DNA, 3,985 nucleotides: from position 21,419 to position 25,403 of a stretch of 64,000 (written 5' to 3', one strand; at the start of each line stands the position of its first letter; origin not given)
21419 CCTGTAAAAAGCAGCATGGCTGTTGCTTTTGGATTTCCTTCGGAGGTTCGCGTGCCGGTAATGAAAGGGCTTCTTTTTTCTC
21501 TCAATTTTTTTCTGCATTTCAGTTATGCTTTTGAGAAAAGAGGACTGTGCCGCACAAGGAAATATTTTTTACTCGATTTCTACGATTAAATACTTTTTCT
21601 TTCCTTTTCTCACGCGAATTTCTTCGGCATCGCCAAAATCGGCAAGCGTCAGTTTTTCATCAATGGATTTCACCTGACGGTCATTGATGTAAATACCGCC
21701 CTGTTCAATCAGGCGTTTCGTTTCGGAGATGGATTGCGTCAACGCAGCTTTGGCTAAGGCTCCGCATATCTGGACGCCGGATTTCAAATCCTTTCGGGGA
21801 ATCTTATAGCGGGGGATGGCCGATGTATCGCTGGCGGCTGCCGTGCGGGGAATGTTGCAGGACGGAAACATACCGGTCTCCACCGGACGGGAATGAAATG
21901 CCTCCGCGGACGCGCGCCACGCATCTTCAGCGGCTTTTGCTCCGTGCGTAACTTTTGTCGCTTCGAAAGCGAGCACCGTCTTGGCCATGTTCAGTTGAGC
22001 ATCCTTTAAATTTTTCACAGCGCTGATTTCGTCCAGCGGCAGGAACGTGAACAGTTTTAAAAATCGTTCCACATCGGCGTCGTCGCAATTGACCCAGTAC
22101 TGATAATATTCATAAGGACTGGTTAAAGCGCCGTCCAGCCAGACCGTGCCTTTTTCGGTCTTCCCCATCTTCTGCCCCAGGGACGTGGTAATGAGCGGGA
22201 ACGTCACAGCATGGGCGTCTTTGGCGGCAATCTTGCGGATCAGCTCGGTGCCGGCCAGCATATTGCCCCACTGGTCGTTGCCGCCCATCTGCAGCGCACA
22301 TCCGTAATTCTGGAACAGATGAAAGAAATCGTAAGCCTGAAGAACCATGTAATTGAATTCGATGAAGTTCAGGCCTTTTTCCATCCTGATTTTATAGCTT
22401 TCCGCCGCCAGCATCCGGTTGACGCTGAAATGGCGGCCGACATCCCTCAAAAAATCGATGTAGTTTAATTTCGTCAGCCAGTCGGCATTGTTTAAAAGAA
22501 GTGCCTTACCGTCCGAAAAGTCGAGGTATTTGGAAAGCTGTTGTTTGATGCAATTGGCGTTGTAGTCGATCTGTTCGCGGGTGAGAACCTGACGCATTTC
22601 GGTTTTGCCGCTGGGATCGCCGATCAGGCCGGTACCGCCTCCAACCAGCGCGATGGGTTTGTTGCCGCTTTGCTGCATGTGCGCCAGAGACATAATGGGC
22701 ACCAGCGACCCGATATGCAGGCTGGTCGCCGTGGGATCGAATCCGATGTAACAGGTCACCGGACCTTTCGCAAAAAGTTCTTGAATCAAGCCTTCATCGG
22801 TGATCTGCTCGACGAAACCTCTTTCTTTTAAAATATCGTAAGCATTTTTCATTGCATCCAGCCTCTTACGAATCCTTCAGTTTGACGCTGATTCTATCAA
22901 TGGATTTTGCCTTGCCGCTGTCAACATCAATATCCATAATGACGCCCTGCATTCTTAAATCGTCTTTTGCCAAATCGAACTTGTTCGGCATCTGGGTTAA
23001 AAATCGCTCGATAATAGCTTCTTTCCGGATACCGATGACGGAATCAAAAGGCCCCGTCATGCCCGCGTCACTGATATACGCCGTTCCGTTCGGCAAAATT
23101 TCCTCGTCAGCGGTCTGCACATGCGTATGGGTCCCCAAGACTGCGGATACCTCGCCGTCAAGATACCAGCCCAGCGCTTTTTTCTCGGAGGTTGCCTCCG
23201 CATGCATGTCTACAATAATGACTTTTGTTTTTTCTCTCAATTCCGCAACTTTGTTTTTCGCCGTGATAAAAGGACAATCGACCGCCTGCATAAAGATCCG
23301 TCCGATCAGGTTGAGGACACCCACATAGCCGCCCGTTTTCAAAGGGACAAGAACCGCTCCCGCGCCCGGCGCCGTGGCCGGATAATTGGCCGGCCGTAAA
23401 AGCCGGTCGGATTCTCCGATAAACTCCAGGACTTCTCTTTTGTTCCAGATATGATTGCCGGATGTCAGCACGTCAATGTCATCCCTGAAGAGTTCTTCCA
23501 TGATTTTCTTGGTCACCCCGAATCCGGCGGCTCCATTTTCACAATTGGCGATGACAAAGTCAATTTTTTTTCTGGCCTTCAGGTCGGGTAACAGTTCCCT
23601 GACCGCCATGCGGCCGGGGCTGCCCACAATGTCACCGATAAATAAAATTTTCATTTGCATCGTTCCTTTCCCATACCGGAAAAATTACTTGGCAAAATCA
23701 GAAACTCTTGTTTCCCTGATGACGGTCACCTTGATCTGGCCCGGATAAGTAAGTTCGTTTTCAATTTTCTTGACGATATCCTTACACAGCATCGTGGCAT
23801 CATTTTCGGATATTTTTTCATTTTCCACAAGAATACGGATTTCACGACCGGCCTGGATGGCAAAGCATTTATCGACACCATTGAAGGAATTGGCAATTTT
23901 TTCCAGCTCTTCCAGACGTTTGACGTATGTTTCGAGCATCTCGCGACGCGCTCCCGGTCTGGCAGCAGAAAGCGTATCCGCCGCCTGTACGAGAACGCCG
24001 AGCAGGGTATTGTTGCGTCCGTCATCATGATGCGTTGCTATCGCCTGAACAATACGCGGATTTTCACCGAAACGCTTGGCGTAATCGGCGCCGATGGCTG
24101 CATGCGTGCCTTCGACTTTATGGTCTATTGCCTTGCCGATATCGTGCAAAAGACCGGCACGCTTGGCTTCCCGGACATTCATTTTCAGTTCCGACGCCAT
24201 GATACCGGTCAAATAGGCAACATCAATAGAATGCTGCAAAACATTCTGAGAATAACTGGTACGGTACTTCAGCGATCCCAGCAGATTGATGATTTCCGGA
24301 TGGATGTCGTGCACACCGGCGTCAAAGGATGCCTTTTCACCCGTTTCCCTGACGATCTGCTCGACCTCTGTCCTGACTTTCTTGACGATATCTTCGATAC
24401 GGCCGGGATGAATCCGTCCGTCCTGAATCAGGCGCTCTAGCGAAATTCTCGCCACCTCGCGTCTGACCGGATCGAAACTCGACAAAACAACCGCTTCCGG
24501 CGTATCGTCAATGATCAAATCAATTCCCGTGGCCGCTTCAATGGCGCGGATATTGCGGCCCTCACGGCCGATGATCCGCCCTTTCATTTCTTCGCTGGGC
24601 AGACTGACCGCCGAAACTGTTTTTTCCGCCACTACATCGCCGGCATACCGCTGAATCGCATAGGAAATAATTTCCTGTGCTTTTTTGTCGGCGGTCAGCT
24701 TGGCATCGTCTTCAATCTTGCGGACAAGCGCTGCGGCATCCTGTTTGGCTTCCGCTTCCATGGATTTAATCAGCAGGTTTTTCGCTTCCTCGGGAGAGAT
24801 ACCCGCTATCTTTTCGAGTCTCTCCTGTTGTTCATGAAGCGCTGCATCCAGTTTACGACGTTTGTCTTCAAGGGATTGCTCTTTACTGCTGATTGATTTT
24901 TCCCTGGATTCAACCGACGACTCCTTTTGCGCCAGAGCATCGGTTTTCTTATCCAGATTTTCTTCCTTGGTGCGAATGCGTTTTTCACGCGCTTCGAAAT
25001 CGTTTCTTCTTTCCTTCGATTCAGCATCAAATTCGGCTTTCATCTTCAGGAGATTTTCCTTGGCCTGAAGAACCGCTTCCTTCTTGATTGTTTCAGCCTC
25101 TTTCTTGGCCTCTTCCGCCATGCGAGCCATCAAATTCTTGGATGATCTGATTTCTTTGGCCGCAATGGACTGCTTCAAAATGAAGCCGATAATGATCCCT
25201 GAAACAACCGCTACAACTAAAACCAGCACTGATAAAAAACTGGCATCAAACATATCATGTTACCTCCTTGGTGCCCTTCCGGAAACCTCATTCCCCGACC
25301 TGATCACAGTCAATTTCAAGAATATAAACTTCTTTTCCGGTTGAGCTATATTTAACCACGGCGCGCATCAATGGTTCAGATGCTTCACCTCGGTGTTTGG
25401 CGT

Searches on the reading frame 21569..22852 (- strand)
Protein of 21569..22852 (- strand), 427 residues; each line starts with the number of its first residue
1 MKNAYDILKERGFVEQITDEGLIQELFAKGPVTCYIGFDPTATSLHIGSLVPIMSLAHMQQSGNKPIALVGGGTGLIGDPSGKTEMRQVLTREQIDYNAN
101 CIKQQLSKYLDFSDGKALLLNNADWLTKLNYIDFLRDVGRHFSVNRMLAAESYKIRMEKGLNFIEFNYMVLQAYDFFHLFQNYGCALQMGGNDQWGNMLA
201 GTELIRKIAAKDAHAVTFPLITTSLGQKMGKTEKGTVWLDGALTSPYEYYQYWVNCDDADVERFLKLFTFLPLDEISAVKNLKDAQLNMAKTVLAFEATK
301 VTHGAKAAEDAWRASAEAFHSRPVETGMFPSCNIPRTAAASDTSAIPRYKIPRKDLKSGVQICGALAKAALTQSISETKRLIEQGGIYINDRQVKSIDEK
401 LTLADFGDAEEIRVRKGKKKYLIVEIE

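Call 44: search_protein_families(library=pfam, proteins=[window:21569-22852:-], max_evalue=0.00001)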
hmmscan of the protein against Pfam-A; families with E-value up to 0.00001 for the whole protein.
window:21569-22852:- (427 aa): 2 families
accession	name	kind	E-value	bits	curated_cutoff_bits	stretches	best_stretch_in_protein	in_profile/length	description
PF00579.31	tRNA-synt_1b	-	8.8e-83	278.4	21.1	1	30-319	4-291/292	tRNA synthetases class I (W and Y)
PF22421.1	SYY_C-terminal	-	1e-09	38.6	27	1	351-424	9-83/83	Tyrosine--tRNA ligase SYY-like C-terminal domain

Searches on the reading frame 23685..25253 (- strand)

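Call 44: search_protein_families(library=pfam, proteins=[window:23685-25253:-], max_evalue=0.00001)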
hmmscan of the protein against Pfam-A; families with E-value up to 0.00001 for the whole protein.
window:23685-25253:- (522 aa): 3 families
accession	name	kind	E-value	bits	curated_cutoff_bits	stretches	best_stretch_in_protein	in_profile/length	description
PF12072.13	RNase_Y_N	-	1.1e-59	201.7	32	1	9-206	3-200/201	RNase Y N-terminal region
PF01966.28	HD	-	4.3e-17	62.9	22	1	338-430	1-115/116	HD domain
PF00013.35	KH_1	-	1.9e-06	28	21.5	1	219-262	7-54/66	KH domain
